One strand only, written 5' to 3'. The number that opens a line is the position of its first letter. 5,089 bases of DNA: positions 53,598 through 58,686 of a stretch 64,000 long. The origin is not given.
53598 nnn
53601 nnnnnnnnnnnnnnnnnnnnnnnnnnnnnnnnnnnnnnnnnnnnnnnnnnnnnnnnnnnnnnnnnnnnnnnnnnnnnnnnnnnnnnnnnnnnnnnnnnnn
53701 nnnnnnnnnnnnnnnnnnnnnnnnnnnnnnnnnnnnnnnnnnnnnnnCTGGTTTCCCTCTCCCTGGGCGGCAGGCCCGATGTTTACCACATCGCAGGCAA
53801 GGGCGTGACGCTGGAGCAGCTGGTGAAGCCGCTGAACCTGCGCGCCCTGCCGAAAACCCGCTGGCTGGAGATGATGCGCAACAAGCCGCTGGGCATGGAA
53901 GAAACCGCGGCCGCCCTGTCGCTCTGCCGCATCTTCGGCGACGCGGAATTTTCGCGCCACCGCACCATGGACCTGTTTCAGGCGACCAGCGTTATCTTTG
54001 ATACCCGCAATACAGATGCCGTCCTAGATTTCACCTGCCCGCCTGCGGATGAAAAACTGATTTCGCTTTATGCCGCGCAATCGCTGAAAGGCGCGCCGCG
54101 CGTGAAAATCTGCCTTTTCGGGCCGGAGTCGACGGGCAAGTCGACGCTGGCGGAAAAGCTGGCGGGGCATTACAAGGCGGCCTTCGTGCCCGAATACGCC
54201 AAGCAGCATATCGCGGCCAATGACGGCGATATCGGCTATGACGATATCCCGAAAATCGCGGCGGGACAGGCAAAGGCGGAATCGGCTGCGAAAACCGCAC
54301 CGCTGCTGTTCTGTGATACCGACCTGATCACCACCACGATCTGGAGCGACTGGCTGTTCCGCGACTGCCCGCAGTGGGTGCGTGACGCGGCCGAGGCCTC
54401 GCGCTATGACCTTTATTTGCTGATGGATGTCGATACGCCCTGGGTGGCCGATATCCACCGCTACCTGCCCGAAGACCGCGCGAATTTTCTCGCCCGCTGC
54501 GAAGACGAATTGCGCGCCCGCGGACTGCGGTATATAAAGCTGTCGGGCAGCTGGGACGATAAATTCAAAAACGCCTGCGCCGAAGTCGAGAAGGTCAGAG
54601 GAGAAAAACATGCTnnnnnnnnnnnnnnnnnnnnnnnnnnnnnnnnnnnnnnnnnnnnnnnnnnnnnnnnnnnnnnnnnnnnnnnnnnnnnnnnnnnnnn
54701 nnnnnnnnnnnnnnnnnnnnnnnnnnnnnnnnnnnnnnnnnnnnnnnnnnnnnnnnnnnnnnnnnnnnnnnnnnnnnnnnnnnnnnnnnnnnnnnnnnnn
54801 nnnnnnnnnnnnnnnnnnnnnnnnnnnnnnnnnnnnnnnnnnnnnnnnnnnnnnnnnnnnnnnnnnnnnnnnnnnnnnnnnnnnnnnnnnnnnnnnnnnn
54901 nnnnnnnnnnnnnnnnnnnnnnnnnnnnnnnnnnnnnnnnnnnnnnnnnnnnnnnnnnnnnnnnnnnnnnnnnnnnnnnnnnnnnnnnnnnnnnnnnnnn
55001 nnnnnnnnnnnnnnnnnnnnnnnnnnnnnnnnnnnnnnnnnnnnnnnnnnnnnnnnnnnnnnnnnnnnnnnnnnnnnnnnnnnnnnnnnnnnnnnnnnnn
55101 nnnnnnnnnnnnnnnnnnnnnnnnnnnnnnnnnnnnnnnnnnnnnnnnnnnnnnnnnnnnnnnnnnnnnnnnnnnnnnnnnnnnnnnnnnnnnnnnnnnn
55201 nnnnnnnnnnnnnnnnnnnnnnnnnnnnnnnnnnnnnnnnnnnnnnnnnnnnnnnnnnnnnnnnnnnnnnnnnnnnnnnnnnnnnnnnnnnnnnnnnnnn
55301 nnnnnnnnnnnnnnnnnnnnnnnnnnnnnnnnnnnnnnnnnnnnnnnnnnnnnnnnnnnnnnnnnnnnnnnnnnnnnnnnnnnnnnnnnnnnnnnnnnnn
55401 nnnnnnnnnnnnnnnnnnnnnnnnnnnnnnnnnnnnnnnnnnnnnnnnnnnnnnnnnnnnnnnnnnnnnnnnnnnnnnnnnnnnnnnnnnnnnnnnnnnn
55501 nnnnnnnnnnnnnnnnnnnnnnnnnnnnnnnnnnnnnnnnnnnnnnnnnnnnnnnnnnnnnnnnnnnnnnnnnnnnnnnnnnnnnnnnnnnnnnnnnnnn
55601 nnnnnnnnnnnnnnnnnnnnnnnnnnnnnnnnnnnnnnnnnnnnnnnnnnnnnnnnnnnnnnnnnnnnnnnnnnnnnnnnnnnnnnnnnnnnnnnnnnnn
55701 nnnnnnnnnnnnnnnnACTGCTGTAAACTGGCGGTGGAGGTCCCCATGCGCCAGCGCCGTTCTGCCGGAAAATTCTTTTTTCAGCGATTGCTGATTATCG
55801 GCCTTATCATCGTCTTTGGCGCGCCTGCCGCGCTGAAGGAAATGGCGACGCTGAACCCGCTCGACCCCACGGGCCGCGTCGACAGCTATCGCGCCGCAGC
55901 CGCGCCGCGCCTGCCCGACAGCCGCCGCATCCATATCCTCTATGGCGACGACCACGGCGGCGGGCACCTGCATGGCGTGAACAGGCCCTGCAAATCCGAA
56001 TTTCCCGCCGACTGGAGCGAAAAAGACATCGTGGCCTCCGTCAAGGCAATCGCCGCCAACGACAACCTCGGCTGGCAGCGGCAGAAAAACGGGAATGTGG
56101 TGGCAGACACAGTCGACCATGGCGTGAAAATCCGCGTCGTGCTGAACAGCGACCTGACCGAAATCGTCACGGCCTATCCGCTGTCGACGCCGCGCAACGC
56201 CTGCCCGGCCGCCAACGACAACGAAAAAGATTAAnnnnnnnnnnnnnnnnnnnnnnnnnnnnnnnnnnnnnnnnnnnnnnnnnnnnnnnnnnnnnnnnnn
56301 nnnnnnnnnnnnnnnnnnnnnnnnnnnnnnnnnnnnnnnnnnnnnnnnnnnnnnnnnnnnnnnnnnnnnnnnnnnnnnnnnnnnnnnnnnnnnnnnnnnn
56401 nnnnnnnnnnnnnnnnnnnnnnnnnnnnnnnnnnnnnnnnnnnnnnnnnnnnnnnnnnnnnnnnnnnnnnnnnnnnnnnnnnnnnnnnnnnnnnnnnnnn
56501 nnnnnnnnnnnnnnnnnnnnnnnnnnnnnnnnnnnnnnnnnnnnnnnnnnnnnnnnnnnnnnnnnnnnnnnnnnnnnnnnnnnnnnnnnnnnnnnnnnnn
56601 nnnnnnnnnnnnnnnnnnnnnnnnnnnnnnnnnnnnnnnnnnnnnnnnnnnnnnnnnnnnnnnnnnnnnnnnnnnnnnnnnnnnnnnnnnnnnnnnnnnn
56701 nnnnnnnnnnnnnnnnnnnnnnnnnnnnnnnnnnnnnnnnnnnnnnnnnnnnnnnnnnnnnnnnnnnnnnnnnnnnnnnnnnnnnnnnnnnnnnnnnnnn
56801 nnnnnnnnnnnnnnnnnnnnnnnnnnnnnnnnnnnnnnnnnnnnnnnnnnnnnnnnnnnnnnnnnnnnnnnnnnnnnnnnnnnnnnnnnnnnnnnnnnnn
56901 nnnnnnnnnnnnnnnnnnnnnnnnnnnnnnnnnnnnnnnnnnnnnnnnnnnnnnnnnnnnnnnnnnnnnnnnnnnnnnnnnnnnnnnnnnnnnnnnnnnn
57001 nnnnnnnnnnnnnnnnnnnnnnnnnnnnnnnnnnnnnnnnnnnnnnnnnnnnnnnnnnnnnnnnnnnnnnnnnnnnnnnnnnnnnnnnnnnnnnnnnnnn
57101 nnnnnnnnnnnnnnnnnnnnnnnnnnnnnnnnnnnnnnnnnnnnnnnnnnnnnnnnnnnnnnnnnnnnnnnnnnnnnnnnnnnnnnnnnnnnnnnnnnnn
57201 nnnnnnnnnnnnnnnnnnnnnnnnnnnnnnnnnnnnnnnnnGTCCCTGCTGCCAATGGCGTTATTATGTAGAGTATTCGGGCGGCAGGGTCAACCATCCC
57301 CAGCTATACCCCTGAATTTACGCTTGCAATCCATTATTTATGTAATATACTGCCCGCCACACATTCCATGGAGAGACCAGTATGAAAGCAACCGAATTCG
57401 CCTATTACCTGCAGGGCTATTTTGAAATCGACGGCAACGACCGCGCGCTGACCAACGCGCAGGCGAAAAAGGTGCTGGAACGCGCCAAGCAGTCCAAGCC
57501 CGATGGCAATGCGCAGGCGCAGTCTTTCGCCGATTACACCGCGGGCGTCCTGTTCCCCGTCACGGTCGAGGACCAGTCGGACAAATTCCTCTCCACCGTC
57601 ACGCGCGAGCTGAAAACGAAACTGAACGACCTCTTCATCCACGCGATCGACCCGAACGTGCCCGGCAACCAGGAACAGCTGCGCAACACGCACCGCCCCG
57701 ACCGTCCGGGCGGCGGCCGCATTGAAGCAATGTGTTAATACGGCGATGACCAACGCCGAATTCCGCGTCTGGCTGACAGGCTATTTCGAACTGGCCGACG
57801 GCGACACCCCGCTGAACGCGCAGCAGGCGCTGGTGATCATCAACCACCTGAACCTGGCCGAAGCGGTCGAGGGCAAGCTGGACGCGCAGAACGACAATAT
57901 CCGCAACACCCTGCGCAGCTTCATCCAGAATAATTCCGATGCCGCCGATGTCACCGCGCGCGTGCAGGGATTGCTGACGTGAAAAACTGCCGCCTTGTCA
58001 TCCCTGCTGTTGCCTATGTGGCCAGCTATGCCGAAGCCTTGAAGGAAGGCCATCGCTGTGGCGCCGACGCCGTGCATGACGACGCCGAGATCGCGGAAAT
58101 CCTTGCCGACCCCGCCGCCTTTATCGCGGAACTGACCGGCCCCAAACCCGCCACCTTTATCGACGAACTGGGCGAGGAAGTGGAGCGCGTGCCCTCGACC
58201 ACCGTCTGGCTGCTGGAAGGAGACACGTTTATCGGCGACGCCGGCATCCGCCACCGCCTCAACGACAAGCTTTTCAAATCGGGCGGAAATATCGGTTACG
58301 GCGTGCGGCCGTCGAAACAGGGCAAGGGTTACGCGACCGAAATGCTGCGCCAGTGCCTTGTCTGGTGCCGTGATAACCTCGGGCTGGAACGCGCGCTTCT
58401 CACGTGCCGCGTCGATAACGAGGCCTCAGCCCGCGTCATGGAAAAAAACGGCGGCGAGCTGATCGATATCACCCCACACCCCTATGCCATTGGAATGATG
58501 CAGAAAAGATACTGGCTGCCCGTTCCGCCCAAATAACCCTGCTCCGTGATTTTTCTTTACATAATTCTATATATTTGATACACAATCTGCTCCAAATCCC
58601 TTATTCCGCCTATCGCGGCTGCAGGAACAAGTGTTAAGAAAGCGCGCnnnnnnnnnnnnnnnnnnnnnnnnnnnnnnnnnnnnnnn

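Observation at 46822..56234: Translationally coupled operon joining tailoring enzymes, a carrier-protein reductase and two NadR-type nucleotide modules: candidate undescribed biosynthetic system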

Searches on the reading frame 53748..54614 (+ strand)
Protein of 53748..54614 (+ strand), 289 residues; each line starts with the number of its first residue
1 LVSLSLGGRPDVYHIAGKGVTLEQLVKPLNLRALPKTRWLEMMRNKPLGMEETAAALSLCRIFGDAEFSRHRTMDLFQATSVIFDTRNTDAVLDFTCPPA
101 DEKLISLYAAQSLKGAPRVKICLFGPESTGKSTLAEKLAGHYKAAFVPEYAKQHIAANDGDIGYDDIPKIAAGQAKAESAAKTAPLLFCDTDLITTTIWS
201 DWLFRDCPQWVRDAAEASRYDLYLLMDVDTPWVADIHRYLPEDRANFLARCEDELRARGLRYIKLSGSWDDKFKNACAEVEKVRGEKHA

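Call 16: find_related_loci(query=A1, collection=genome_contigs, flank=10000)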
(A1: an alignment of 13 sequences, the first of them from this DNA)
Query A1 (289 aa) in genome_contigs; peptide patterns used: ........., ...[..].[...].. (x = any residue, [..] = any of these).
418 stretches matched a pattern; 379 encode a relative of the query (tblastn E <= 1e-3); the best 80 are kept; 80 distinct loci.
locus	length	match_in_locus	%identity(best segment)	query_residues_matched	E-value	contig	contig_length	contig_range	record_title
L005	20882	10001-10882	75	1-289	3e-148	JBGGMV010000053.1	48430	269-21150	MAG: Alphaproteobacteria bacterium isolate bin.025 k141_2156744, whole genome shotgun sequence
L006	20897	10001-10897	55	1-286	5e-102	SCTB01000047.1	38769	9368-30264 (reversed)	MAG: Alphaproteobacteria bacterium isolate FW300_bin.31 FW300_bin.31-47722, whole genome shotgun sequence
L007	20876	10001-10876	56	1-281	3e-101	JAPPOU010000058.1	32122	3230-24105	MAG: Alphaproteobacteria bacterium isolate SB9155_S4_bin_4 NODE_157_length_32122_cov_9.36227, whole genome shotgun seque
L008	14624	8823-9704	55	1-283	2e-99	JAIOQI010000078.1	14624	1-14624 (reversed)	MAG: Alphaproteobacteria bacterium isolate LakeFargette_0920_ALND_MAG_58_11 LacPavin_0920_ALND_scaffold_915114, whole ge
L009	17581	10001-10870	54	4-281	7e-99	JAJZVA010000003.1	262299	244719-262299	MAG: Proteobacteria bacterium isolate SKS4.bin7 NODE_31_length_262299_cov_12.449194, whole genome shotgun sequence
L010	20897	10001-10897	57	1-286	1e-95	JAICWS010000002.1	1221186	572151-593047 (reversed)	MAG: Alphaproteobacteria bacterium isolate LS_FP_2_bin.61 k141_1306701_length_1221186_cov_27.3567, whole genome shotgun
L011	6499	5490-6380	50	1-284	2e-86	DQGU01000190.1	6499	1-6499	MAG TPA_asm: Rhodospirillaceae bacterium isolate UBA8982 contig_64194, whole genome shotgun sequence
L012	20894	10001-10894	47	1-286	2e-85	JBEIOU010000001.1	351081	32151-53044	MAG: Micavibrio sp. isolate Sample-106-S6-bin-24 Sample_106_S6-bin_24-k141_802975, whole genome shotgun sequence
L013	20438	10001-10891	49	1-284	3e-85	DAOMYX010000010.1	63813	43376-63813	MAG TPA_asm: Alphaproteobacteria bacterium isolate AMR_MDS_5615 NODE_186_length_63813_cov_20.962201, whole genome shotgu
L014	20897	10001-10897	49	1-287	7e-85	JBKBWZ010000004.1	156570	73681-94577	MAG: Alphaproteobacteria bacterium isolate 21H_022.bin.44 NODE_107_length_156570_cov_8.739410, whole genome shotgun sequ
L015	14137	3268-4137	51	12-287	7e-83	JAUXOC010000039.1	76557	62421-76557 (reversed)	MAG: Alphaproteobacteria bacterium isolate C1_metabat.bin.32 C1_k141_156285, whole genome shotgun sequence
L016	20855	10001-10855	47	12-284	7e-83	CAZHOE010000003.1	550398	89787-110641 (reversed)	MAG TPA_asm: uncultured Micavibrio sp. isolate SRP062349_co2_98 genome assembly, contig: NODE_7_length_550398_cov_25.314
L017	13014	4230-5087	47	12-286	9e-83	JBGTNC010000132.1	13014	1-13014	MAG: Alphaproteobacteria bacterium isolate JTS-RE379 k141_2839021, whole genome shotgun sequence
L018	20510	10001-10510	53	120-287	5e-58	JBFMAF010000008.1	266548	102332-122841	MAG: Acidobacteriota bacterium isolate MAG131 MAG131_8, whole genome shotgun sequence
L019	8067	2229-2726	56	120-283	2e-57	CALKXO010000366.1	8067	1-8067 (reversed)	MAG: uncultured Pirellulaceae bacterium isolate H2_Bin_Bin_101_1_1 genome assembly, contig: c_000000172425, whole genome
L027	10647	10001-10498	54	120-283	1e-54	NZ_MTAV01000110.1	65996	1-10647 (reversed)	Nostoc sp. T09 NODE_169_length_65936_cov_113.691032, whole genome shotgun sequence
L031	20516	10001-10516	48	120-289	7e-54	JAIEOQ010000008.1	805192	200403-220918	MAG: Candidatus Obscuribacterales bacterium isolate co.spades.DASTOOL.1kb_121 c_000000445342, whole genome shotgun seque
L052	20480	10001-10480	54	120-277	1e-49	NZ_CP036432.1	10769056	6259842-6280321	Stieleria magnilauensis strain TBK1r chromosome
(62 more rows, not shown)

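Call 25: search_protein_families(library=pfam, proteins=[L027:8988-9557:+, L031:7972-9276:+], max_evalue=0.001)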
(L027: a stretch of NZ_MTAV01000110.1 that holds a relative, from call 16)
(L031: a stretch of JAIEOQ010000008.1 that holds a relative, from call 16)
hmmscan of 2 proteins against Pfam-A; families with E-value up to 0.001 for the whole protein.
L027:8988-9557:+ (189 aa): 1 family
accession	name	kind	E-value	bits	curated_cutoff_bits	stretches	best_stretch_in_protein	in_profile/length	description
PF04973.17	NMN_transporter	-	2.2e-60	204.1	27.3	1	3-181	2-175/175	Nicotinamide mononucleotide transporter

L031:7972-9276:+ (434 aa): 1 family
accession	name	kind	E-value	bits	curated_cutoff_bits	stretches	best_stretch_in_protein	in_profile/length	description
PF01467.32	CTP_transf_like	-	1.7e-32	112.8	21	2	11-180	1-132/133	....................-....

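Call 39: search_protein_families(library=ncbifam, proteins=[L031:7972-9276:+, L031:9608-10519:+, L027:9521-10510:+, L052:9536-10510:+], max_evalue=0.00001)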
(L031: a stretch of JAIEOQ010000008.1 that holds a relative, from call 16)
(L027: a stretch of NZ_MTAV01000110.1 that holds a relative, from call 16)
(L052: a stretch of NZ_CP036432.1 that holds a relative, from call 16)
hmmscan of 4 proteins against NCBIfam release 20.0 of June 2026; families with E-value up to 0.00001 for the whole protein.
L031:7972-9276:+ (434 aa): 14 families
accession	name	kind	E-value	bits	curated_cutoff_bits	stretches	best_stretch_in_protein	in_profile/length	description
NF000840.1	PRK00071.1-3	equivalog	3.6e-84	281.2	150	2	4-207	3-199/201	nicotinate-nucleotide adenylyltransferase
TIGR00482.1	TIGR00482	equivalog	1.2e-63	214.7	112.45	2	11-206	1-194/194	nicotinate (nicotinamide) nucleotide adenylyltransferase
NF000839.0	PRK00071.1-1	equivalog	1.3e-58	198.5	187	2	6-208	5-217/219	nicotinate-nucleotide adenylyltransferase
NF000841.0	PRK00071.1-4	equivalog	3.4e-57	193.4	197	2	3-207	3-193/194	nicotinate-nucleotide adenylyltransferase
NF005519.0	PRK07152.1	equivalog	1.4e-41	142.7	315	2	227-429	2-187/361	nicotinate-nucleotide adenylyltransferase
NF005410.0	PRK06973.1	equivalog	2.6e-31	108.7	214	2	3-135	18-148/243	nicotinate-nucleotide adenylyltransferase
NF000843.0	PRK00071.2-2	equivalog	3.5e-26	92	240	2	3-107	8-111/212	nicotinate-nucleotide adenylyltransferase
NF000842.0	PRK00071.2-1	equivalog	8.3e-22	77.7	167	2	7-198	2-181/191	nicotinate-nucleotide adenylyltransferase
NF000846.0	PRK00071.2-5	equivalog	3e-19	69.4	329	2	6-121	18-131/210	nicotinate-nucleotide adenylyltransferase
NF000845.0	PRK00071.2-4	equivalog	1.8e-17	63.4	210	2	4-122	5-121/197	nicotinate-nucleotide adenylyltransferase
TIGR00125.1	cyt_tran_rel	domain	2.5e-16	59.6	27.7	1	9-72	1-64/65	adenylyltransferase/cytidyltransferase family protein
TIGR01510.1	coaD_prev_kdtB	equivalog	3.3e-11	43.5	103.3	0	10-71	2-59/155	pantetheine-phosphate adenylyltransferase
NF002243.0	PRK01153.1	subfamily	3.6e-07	29.9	127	0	10-70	3-62/175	nicotinamide-nucleotide adenylyltransferase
NF006479.0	PRK08887.1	equivalog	1.4e-06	28.2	164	0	226-365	2-136/174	nicotinate-nicotinamide nucleotide adenylyltransferase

L031:9608-10519:+ (303 aa): 2 families
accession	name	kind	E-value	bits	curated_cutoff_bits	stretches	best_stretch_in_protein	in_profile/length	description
TIGR01526.1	nadR_NMN_Atrans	equivalog_domain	6.8e-45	153.7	341.15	1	7-286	3-324/325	nicotinamide-nucleotide adenylyltransferase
NF005988.0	PRK08099.1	equivalog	1.9e-29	103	201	1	77-301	164-409/411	multifunctional transcriptional regulator/nicotinamide-nucleotide adenylyltransferase/ribosylnicotinamide kinase NadR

L027:9521-10510:+ (329 aa): 3 families
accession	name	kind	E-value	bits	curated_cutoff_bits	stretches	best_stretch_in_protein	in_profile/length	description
TIGR01526.1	nadR_NMN_Atrans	equivalog_domain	1.1e-89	301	341.15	1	10-316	3-325/325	nicotinamide-nucleotide adenylyltransferase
NF005988.0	PRK08099.1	equivalog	2.1e-47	162.2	201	1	6-328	62-407/411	multifunctional transcriptional regulator/nicotinamide-nucleotide adenylyltransferase/ribosylnicotinamide kinase NadR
TIGR00125.1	cyt_tran_rel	domain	1.5e-08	34.6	27.7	1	11-44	2-35/65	adenylyltransferase/cytidyltransferase family protein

L052:9536-10510:+ (324 aa): 3 families
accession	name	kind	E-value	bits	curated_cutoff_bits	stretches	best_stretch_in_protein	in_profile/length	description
TIGR01526.1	nadR_NMN_Atrans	equivalog_domain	3.6e-90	302.5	341.15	1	1-311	1-325/325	nicotinamide-nucleotide adenylyltransferase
NF005988.0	PRK08099.1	equivalog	4.5e-40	138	201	1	2-323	65-407/411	multifunctional transcriptional regulator/nicotinamide-nucleotide adenylyltransferase/ribosylnicotinamide kinase NadR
TIGR00125.1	cyt_tran_rel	domain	1.2e-07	31.8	27.7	1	4-55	2-52/65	adenylyltransferase/cytidyltransferase family protein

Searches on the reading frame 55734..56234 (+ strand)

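Call 3: search_protein_families(library=pfam, proteins=[window:55734-56234:+], max_evalue=0.01)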
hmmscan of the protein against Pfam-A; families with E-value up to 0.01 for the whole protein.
window:55734-56234:+ (166 aa): 1 family
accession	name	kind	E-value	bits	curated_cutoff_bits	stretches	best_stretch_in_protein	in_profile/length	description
PF14436.11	EndoU_bacteria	-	3.5e-13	50.5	25.3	1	76-150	58-128/129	Bacterial EndoU nuclease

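Call 5: search_protein_families(library=ncbifam, proteins=[window:55734-56234:+], max_evalue=0.001)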
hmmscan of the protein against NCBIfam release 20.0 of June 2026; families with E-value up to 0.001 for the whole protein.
window:55734-56234:+ (166 aa): 0 families

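Call 51: search_protein_families(library=padloc, proteins=[window:55734-56234:+], max_evalue=0.001)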
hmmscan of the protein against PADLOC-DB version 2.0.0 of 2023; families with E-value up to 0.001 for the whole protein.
window:55734-56234:+ (166 aa): 0 families

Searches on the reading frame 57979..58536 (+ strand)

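Call 25: search_protein_families(library=pfam, proteins=[window:57979-58536:+], max_evalue=0.001)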
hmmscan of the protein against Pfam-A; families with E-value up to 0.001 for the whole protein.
window:57979-58536:+ (185 aa): 3 families
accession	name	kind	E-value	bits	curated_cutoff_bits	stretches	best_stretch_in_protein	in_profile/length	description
PF13302.13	Acetyltransf_3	-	2.1e-18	67.8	25.4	1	34-159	10-137/138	Acetyltransferase (GNAT) domain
PF00583.31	Acetyltransf_1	-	2.3e-11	44.4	20.7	1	55-158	15-115/116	Acetyltransferase (GNAT) family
PF13508.13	Acetyltransf_7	-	0.00037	21.3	27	1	74-158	3-81/84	Acetyltransferase (GNAT) domain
